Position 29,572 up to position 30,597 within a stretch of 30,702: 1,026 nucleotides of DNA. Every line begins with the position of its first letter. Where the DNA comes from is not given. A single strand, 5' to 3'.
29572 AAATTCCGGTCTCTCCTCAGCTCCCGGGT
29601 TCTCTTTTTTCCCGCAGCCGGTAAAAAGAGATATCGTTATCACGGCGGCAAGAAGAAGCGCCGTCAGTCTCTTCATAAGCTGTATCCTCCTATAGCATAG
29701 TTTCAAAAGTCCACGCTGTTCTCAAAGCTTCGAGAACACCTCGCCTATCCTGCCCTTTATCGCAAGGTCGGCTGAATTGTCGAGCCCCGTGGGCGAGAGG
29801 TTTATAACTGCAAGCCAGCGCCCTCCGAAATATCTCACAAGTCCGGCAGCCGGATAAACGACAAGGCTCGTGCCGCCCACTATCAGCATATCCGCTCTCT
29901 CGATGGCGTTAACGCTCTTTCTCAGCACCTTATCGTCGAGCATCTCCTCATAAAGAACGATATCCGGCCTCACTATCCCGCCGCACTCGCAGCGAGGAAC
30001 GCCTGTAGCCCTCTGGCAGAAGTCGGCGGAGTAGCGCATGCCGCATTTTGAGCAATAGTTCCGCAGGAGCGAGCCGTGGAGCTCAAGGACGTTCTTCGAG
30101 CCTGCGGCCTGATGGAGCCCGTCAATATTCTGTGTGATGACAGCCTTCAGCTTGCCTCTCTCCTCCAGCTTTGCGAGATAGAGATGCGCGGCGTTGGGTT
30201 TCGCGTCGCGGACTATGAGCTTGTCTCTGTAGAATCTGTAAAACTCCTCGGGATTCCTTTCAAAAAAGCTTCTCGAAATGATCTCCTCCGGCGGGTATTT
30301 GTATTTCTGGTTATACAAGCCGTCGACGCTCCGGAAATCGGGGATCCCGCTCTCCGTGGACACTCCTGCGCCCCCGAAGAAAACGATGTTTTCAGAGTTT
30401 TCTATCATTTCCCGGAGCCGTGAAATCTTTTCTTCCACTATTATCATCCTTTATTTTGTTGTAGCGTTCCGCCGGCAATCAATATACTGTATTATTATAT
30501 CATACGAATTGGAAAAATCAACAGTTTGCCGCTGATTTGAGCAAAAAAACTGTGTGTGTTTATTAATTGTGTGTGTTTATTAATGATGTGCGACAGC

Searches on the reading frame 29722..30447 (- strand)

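Call 3: search_protein_families(library=pfam, proteins=[window:29722-30447:-], max_evalue=0.01)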
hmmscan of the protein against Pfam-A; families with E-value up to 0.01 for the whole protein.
window:29722-30447:- (241 aa): 2 families
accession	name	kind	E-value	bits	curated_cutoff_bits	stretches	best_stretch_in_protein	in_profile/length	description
PF02146.23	SIR2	-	4.5e-53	180.3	24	1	26-199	1-180/180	Sir2 family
PF00205.28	TPP_enzyme_M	-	0.0086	16.2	30.4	0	169-241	62-137/137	Thiamine pyrophosphate enzyme, central domain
